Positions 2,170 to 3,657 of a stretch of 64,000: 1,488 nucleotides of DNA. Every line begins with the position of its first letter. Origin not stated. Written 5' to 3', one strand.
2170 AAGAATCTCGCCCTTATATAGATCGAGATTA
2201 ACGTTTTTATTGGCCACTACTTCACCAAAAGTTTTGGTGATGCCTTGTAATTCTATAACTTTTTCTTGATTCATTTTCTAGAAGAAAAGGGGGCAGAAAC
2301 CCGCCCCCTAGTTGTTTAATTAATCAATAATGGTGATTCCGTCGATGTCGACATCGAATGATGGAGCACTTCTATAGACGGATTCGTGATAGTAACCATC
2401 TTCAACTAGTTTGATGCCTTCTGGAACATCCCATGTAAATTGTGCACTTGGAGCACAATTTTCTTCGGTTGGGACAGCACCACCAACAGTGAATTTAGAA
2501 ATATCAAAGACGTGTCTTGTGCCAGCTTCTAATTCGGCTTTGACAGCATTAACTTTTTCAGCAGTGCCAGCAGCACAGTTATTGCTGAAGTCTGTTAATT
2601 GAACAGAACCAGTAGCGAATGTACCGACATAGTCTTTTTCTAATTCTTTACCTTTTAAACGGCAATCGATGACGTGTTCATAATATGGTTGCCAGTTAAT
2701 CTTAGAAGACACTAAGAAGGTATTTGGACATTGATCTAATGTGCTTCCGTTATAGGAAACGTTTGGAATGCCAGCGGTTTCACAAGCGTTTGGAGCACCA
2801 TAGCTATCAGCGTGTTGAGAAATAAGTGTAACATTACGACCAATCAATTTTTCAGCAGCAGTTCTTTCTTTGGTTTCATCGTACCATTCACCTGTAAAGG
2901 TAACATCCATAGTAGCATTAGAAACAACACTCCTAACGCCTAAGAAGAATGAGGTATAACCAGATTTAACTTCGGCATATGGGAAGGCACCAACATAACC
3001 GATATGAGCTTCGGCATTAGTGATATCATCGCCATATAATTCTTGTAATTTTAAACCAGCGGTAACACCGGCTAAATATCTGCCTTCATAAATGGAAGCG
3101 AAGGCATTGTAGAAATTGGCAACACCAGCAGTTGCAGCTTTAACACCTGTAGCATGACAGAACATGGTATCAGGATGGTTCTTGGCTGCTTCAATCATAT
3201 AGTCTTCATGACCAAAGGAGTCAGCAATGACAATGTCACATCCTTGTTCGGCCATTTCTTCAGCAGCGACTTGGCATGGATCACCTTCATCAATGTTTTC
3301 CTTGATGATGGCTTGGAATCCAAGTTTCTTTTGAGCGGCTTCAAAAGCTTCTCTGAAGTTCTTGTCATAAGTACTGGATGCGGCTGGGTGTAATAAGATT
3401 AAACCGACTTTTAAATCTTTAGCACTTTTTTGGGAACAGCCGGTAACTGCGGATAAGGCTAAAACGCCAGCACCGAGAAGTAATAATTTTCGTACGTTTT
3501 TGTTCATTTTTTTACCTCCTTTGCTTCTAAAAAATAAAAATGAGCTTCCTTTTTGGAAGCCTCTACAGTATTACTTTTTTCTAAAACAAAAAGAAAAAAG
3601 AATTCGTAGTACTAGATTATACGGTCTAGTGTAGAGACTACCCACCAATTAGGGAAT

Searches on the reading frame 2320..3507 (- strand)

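Call 35: search_protein_families(library=pfam, proteins=[window:2320-3507:-], max_evalue=0.0001)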
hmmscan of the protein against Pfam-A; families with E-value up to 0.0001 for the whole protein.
window:2320-3507:- (395 aa): 1 family
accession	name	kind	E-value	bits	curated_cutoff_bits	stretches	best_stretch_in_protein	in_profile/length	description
PF02608.20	Bmp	-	2.7e-26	92.7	24.1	1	45-305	15-269/301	ABC transporter substrate-binding protein PnrA-like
